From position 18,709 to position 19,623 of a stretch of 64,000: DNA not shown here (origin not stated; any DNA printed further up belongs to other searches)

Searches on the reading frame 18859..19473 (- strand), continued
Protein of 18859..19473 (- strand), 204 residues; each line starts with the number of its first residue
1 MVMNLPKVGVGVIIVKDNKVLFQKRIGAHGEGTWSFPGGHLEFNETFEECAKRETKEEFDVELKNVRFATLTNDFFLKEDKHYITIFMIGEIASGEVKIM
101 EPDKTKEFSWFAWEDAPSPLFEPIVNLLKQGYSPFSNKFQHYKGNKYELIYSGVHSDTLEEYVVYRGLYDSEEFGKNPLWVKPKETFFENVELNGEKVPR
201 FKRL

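Call 37: find_encoding_contigs(protein=P0010, flank=4000, max_places=2)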
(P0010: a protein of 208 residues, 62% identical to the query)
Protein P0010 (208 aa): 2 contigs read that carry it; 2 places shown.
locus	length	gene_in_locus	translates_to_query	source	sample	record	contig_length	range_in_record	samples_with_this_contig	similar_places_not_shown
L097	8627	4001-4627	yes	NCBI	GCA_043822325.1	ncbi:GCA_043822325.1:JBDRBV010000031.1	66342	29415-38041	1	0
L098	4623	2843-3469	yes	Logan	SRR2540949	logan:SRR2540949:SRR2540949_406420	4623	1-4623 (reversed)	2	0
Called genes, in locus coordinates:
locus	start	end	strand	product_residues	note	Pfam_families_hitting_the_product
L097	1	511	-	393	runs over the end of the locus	PF17963:Big_9 (faint), PF00801:PKD (weak), PF19410:DUF5980 (faint)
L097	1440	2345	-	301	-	-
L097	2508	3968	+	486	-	PF04055:Radical_SAM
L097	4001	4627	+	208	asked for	PF00293:NUDIX, PF14815:NUDIX_4, PF07866:DUF1653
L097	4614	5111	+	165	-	-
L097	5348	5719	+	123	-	-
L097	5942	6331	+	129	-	-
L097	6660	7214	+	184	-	-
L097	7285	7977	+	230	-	PF11848:DUF3368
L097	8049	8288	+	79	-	-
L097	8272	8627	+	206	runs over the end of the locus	PF02163:Peptidase_M50 (faint)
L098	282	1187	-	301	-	-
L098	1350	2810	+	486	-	PF04055:Radical_SAM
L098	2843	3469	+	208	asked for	PF00293:NUDIX, PF14815:NUDIX_4, PF07866:DUF1653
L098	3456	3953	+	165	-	-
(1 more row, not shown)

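Call 38: find_encoding_contigs(protein=P0012, flank=4000, max_places=2)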
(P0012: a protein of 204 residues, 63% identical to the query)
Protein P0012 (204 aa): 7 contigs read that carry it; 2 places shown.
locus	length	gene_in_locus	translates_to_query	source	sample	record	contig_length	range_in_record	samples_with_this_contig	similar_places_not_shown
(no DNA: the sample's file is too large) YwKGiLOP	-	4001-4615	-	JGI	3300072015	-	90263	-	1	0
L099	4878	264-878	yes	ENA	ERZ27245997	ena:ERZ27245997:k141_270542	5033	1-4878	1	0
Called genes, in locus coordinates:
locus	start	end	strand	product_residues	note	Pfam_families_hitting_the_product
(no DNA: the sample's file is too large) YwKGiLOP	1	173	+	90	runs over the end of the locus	-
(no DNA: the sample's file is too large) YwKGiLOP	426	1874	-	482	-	PF01712:dNK, PF02367:TsaE (faint), PF13238:AAA_18 (faint), PF20720:nSTAND3 (faint), PF01712:dNK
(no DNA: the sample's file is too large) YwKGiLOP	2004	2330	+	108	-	-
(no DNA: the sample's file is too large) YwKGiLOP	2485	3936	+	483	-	-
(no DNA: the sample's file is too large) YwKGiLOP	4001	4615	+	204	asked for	PF00293:NUDIX, PF14815:NUDIX_4 (faint), PF07866:DUF1653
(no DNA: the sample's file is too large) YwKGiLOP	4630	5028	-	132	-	-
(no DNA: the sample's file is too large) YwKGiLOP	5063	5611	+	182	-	PF08534:Redoxin, PF00578:AhpC-TSA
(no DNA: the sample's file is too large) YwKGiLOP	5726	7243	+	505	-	-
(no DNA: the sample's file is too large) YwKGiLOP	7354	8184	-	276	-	-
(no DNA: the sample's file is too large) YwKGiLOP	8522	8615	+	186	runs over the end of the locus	-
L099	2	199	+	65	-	?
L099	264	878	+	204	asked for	PF00293:NUDIX, PF14815:NUDIX_4 (faint), PF07866:DUF1653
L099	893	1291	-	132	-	-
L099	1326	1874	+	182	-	PF08534:Redoxin, PF00578:AhpC-TSA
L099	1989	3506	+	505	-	-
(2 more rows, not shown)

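Call 59: search_protein_families(library=ncbifam, proteins=[window:18859-19473:-], max_evalue=0.01)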
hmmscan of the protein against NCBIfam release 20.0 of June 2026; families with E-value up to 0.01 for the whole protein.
window:18859-19473:- (204 aa): 21 families
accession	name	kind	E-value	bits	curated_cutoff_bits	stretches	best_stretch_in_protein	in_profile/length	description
TIGR00586.1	mutt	equivalog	6.5e-12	45.6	97.9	1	7-103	6-101/129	8-oxo-dGTP diphosphatase MutT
NF006530.0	PRK08999.1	equivalog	3.3e-10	39.5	245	1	7-68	7-69/315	Nudix family hydrolase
NF008044.0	PRK10776.1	equivalog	1.3e-09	38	148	1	7-96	5-93/130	8-oxo-dGTP diphosphatase MutT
NF001937.0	PRK00714.1-4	equivalog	1.4e-08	34.5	139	1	8-75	9-74/161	RNA pyrophosphohydrolase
NF001299.0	PRK00241.1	equivalog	4.2e-08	33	158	1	12-71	140-198/263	NAD(+) diphosphatase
NF001934.0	PRK00714.1-1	equivalog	2.7e-07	30.2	241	1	9-75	10-74/176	RNA pyrophosphohydrolase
NF007834.0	PRK10546.1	equivalog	2.8e-07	30.4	156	1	10-68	7-66/135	pyrimidine (deoxy)nucleoside triphosphate diphosphatase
NF001938.0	PRK00714.1-5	equivalog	1.1e-06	28.1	116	1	9-62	15-75/172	RNA pyrophosphohydrolase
NF001935.0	PRK00714.1-2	equivalog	1.2e-06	28.2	259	1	9-77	10-76/183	RNA pyrophosphohydrolase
NF003788.0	PRK05379.1-5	equivalog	1.4e-05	24.5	354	1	11-63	217-269/351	bifunctional nicotinamide-nucleotide adenylyltransferase/Nudix hydroxylase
NF003785.0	PRK05379.1-1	equivalog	1.7e-05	24.2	418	1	8-68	204-264/347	bifunctional nicotinamide-nucleotide adenylyltransferase/Nudix hydroxylase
NF012016.0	PRK15472.1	equivalog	3e-05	23.8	95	1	12-114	9-120/141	nucleoside triphosphatase NudI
NF011963.0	PRK15434.1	subfamily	4.3e-05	23.3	146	1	4-111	14-129/159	GDP-mannose mannosyl hydrolase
NF003786.0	PRK05379.1-2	equivalog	6.9e-05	22.2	397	1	9-61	220-272/354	bifunctional nicotinamide-nucleotide adenylyltransferase/Nudix hydroxylase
NF003791.0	PRK05379.2-3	equivalog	7.6e-05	22.1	409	1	8-61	203-256/340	bifunctional nicotinamide-nucleotide adenylyltransferase/Nudix hydroxylase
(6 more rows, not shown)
